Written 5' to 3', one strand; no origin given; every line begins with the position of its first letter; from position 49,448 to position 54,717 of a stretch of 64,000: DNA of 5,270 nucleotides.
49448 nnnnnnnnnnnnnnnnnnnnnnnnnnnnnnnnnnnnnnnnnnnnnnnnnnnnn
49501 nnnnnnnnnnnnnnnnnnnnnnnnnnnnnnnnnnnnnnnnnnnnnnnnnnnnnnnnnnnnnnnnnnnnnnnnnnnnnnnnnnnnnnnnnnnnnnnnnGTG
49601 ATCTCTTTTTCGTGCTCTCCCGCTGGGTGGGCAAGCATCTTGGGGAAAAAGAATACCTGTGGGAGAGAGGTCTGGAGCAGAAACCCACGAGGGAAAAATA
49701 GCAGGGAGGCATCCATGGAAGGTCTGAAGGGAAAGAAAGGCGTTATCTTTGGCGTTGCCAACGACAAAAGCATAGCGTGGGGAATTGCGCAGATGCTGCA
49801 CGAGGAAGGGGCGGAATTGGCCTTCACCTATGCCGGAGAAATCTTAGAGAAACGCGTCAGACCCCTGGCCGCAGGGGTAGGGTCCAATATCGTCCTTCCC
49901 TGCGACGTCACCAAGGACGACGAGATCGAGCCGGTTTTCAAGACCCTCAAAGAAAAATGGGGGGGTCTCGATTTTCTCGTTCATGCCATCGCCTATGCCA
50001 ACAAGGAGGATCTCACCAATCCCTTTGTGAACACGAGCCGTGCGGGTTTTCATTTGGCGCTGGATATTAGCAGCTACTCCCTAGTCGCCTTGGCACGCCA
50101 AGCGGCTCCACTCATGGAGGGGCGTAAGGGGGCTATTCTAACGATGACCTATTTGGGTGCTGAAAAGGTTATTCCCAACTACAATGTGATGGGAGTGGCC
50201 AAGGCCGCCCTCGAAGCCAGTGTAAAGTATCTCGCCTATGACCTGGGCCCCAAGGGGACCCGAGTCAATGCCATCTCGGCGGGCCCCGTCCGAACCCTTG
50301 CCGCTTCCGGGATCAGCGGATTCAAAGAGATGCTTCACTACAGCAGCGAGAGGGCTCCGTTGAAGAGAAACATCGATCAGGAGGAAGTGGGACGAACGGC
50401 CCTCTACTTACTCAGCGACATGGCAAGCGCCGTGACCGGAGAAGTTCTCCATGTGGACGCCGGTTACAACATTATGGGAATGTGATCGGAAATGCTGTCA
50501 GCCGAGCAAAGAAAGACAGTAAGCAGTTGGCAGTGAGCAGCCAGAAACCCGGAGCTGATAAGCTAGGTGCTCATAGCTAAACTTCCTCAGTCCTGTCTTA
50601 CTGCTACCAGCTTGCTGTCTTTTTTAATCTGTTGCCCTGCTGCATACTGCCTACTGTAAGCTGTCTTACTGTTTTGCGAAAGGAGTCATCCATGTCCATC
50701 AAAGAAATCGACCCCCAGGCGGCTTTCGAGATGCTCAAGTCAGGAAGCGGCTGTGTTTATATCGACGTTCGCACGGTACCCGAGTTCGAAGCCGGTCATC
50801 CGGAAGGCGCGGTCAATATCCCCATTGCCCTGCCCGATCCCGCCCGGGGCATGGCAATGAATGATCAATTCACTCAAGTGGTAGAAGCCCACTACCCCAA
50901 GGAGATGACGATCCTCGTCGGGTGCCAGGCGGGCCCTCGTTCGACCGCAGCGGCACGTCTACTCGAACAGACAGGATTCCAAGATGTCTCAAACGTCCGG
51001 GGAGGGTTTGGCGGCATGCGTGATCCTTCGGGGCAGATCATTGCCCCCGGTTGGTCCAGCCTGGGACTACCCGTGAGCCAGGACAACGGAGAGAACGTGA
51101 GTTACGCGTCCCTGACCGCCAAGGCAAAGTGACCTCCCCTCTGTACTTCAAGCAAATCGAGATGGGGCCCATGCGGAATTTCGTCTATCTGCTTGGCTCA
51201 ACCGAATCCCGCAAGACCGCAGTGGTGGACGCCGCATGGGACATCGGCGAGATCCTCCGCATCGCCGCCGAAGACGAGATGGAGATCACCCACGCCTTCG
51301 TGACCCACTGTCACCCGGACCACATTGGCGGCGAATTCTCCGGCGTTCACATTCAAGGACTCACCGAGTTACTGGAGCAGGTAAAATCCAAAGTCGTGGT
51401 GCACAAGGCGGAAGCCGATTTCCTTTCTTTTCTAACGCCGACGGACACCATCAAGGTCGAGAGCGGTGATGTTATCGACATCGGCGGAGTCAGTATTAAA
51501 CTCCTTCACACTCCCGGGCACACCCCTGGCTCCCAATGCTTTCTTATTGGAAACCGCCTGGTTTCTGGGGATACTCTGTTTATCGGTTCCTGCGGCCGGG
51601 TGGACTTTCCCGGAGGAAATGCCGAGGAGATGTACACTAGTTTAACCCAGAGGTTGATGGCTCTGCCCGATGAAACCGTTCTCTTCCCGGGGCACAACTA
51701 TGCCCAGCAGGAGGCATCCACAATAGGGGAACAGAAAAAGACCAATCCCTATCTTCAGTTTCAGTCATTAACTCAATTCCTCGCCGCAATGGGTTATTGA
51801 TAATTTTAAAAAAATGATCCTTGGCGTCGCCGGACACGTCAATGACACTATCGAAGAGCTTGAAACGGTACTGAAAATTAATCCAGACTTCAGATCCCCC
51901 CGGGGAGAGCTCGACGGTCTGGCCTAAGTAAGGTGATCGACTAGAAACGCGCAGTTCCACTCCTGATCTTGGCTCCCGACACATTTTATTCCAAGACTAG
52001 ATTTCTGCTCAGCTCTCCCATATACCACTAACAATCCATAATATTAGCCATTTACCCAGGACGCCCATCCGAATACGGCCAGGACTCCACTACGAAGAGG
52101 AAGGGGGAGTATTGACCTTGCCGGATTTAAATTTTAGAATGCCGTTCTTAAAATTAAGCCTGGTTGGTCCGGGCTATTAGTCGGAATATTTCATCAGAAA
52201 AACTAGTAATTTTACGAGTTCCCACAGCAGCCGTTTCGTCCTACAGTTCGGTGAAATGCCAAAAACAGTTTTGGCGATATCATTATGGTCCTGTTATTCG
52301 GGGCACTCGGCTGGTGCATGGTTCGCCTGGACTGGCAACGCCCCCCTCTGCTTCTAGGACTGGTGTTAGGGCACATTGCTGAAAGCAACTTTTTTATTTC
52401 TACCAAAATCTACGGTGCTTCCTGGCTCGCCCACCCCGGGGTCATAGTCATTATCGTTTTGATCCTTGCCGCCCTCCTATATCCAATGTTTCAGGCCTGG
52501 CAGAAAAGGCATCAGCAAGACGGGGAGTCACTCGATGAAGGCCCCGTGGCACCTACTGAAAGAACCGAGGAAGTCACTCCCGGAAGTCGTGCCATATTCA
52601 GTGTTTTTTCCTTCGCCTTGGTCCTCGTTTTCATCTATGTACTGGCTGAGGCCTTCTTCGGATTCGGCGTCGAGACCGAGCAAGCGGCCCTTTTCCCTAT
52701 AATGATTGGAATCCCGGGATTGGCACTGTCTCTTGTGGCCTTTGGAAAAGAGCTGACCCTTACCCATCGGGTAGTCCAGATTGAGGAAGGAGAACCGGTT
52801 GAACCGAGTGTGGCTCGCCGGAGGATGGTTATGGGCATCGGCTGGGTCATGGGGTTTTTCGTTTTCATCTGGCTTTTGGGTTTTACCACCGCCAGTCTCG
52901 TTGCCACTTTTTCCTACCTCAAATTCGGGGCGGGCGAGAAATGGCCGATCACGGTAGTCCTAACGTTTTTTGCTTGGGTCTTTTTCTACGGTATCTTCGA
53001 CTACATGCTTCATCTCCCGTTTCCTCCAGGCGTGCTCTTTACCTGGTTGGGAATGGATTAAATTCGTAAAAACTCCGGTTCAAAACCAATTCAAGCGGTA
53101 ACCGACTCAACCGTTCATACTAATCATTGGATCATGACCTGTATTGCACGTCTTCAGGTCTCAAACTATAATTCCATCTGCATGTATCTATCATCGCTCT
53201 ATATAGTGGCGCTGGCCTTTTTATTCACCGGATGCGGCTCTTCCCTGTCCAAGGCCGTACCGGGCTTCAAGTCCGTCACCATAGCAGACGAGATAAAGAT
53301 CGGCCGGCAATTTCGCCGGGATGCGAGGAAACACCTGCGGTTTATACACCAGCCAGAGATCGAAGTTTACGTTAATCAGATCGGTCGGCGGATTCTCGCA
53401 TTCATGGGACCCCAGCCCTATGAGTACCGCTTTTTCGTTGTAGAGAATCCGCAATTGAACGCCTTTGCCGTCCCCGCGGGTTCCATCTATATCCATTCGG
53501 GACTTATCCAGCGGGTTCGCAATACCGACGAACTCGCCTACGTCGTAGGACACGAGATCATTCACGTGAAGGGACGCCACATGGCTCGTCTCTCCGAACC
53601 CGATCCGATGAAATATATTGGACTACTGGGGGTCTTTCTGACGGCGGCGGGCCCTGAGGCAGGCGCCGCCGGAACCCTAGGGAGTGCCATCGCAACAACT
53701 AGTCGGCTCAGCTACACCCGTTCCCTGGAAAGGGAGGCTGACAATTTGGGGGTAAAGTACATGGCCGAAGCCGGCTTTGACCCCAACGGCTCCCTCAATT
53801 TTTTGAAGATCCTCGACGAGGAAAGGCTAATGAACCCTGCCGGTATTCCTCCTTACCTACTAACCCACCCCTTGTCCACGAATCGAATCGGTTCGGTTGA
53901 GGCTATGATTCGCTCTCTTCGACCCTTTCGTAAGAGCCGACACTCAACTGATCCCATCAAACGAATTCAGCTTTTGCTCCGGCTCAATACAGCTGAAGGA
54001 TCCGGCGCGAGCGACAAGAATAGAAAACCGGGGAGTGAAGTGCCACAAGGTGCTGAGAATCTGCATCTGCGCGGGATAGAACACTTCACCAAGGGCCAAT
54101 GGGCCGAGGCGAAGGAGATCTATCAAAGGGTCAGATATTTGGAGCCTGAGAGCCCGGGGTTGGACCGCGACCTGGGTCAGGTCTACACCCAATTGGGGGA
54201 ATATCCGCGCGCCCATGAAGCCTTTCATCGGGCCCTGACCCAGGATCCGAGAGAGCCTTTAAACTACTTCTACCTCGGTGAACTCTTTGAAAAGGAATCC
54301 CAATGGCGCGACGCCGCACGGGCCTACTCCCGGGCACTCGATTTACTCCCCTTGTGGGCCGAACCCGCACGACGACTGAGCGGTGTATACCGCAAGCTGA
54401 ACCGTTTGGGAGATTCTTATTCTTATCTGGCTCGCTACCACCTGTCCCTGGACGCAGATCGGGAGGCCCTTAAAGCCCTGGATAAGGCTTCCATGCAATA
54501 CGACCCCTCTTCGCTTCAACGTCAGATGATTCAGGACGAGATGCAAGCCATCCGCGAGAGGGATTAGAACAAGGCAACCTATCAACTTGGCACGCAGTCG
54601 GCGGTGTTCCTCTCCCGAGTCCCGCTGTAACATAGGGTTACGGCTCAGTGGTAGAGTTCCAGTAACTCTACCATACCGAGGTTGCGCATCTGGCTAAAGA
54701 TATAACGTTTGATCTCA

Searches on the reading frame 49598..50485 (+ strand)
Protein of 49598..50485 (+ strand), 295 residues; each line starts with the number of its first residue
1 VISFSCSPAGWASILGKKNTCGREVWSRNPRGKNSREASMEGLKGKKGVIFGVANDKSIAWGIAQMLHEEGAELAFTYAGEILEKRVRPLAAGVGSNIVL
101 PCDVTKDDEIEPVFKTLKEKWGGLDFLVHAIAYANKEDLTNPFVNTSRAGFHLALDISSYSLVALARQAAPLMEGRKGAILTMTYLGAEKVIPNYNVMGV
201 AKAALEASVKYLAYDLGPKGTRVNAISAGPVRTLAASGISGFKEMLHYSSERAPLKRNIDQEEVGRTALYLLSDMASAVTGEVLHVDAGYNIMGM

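Call 64: search_protein_families(library=pfam, proteins=[window:49598-50485:+], max_evalue=0.01)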
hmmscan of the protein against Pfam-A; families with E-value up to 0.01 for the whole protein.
window:49598-50485:+ (295 aa): 3 families
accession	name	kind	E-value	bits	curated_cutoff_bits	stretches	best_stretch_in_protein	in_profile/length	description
PF13561.12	adh_short_C2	-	1.5e-93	313.2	27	1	52-291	1-236/236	Enoyl-(Acyl carrier protein) reductase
PF00106.31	adh_short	-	1.8e-19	70.4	26.6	1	56-235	9-186/195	short chain dehydrogenase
PF23441.1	SDR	-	0.00012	22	27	1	102-290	68-255/258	SDR-like rossmann domain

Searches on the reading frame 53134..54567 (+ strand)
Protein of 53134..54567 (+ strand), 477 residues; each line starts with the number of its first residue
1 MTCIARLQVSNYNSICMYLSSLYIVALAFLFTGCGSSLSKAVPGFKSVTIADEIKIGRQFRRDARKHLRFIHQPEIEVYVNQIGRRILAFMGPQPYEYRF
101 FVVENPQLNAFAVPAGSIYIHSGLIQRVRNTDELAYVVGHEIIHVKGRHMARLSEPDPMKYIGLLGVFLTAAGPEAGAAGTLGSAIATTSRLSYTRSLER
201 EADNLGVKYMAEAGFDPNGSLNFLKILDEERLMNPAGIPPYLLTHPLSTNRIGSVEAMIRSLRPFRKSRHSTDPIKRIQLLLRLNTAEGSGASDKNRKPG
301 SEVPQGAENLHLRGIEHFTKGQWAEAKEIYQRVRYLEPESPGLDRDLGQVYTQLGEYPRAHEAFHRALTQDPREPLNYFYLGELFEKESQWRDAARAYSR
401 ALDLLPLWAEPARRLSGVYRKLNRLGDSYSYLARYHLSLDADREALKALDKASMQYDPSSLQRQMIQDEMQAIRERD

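Call 100: search_protein_families(library=pfam, proteins=[window:53134-54567:+], max_evalue=0.001)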
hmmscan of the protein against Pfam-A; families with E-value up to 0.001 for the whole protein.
window:53134-54567:+ (477 aa): 13 families
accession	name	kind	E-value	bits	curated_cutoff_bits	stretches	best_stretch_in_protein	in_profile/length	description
PF01435.24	Peptidase_M48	-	4.1e-27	95.6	20.3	1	79-257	6-184/186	Peptidase family M48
PF07719.23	TPR_2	-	1e-15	56.9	27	1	346-373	6-33/34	Tetratricopeptide repeat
PF00515.34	TPR_1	-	1.4e-12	47.3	27.8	1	347-372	7-32/34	Tetratricopeptide repeat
PF13432.12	TPR_16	-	2e-11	44.6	32.7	2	346-406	2-62/65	Tetratricopeptide repeat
PF13428.12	TPR_14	-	1.6e-08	34.8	23.5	1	344-384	4-44/44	Tetratricopeptide repeat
PF13371.12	TPR_9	-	4.3e-08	33.5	35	1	317-374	5-62/73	Tetratricopeptide repeat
PF14559.12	TPR_19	-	5.1e-08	33.6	25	1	320-375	4-59/68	Tetratricopeptide repeat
PF13424.12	TPR_12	-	8.4e-08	32.7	30.1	0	346-405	8-75/77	Tetratricopeptide repeat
PF13414.12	TPR_11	-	4.8e-07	29.8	26.8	1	348-387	1-40/42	TPR repeat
PF13174.12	TPR_6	-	1.5e-05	25.7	26.3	0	320-340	13-33/33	Tetratricopeptide repeat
PF13176.12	TPR_7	-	1.7e-05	25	27.9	0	347-375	5-35/36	Tetratricopeptide repeat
PF23914.1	TPR_CcmH_CycH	-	0.00012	22.4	42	0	347-374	56-83/158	Cytochrome c-type biogenesis protein H TPR domain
PF13374.12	TPR_10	-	0.00065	20.1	27.5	0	346-368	7-29/42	Tetratricopeptide repeat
